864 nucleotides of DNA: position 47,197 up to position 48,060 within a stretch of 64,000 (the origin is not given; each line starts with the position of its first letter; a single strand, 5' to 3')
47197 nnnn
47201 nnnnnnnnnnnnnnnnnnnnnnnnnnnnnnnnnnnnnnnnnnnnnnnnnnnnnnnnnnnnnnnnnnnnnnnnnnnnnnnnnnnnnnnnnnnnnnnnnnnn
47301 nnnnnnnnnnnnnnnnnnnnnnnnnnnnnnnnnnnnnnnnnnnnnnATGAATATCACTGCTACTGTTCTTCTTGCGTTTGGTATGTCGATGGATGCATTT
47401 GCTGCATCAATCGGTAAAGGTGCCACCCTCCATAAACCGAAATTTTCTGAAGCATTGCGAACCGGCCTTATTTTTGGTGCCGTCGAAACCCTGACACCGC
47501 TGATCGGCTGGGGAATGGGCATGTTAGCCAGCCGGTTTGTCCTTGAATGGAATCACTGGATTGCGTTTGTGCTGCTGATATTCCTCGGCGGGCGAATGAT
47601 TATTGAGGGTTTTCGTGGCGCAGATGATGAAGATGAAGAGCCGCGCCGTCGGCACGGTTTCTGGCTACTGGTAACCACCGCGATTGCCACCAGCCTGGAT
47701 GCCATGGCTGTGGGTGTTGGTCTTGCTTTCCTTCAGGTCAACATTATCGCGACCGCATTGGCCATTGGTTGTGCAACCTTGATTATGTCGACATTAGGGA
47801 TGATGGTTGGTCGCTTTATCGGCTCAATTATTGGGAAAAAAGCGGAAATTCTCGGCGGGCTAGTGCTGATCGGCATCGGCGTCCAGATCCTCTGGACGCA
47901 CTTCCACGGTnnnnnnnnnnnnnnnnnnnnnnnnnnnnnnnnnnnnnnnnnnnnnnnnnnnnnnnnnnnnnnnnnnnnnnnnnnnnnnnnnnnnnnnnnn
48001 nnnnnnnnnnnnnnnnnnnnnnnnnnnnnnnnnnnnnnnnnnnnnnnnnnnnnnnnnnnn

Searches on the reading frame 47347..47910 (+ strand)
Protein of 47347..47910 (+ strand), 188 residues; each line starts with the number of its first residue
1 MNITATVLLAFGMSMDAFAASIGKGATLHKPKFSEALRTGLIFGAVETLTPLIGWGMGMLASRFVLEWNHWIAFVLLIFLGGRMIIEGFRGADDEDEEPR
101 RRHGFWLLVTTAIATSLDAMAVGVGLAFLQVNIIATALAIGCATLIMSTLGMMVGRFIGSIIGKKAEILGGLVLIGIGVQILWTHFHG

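Call 23: find_related_loci(query=window:47347-47910:+, collection=genome_contigs, flank=1200)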
Query window:47347-47910:+ (188 aa) in genome_contigs; peptide patterns used: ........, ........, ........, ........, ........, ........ (x = any residue, [..] = any of these).
403 stretches matched a pattern; 312 encode a relative of the query (tblastn E <= 1e-3); the best 80 are kept; 80 distinct loci.
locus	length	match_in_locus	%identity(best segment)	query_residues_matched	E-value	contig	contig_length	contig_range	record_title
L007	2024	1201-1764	99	1-188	4e-124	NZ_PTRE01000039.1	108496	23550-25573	Escherichia sp. MOD1-EC7003 MOD1-EC7003_39_length_108496_cov_107, whole genome shotgun sequence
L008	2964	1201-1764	97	1-188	2e-118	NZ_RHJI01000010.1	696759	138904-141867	Escherichia sp. E1V33 1V33_10_consensus, whole genome shotgun sequence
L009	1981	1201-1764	97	1-188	8e-122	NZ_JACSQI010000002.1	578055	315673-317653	Escherichia whittamii strain Sa2BVA5 NODE_2_length_578055_cov_7.746463, whole genome shotgun sequence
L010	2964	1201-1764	96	1-188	4e-117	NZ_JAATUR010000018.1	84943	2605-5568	Escherichia coli strain SCPM-O-B-8794 18length=84943, whole genome shotgun sequence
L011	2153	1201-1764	94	1-188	2e-118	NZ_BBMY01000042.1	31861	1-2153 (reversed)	Escherichia albertii NBRC 107761 = DSM 17582 strain NBRC 107761, whole genome shotgun sequence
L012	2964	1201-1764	93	1-188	3e-114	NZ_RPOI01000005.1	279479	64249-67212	Citrobacter youngae strain CCUG 30791 citrobacter_youngae_CCUG30791T_0000005, whole genome shotgun sequence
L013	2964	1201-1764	93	1-188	3e-114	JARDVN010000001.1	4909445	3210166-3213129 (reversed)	Citrobacter amalonaticus strain AUH_CA_2023_1 contig_2, whole genome shotgun sequence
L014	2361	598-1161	93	1-188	2e-117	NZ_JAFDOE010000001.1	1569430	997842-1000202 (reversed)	Citrobacter sp. FP75 contig1, whole genome shotgun sequence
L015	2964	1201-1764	93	1-188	7e-114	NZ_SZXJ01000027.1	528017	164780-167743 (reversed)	Citrobacter sp. wls619 contig15, whole genome shotgun sequence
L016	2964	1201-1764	92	1-188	8e-113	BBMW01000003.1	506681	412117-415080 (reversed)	Citrobacter werkmanii NBRC 105721 DNA, contig: CIWKM03, whole genome shotgun sequence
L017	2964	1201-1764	92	1-188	1e-112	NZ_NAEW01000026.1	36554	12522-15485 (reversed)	Citrobacter braakii strain ATCC 51113 CbraakiiATCC_L001_NODE_26_length_36554__21.7327, whole genome shotgun sequence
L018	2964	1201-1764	92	1-188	3e-112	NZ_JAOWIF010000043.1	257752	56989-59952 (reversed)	Citrobacter sp. Cu233 236, whole genome shotgun sequence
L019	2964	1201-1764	91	1-188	3e-113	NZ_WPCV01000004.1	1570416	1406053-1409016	Citrobacter sp. On2M On2M_4, whole genome shotgun sequence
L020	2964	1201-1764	91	1-188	4e-112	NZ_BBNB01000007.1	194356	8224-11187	Citrobacter sedlakii NBRC 105722, whole genome shotgun sequence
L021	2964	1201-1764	91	1-188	4e-112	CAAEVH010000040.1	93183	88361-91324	MAG TPA_asm: uncultured Raoultella sp., isolate HGM20637, WGS project CAAEVH010000000 data, contig: ERS608581_38_k95_607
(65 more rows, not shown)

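Call 65: search_protein_families(library=ncbifam, proteins=[window:47347-47910:+])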
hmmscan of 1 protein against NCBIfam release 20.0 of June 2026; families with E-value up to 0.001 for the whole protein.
window:47347-47910:+ (188 aa): 2 families
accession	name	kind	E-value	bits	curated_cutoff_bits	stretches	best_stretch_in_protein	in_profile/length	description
NF008546.0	PRK11469.1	equivalog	4.4e-125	414.6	214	1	1-188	1-188/188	manganese efflux pump MntP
TIGR02840.1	spore_YtaF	equivalog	8.4e-15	54.8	149.6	2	108-186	3-83/206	sporulation membrane protein YtaF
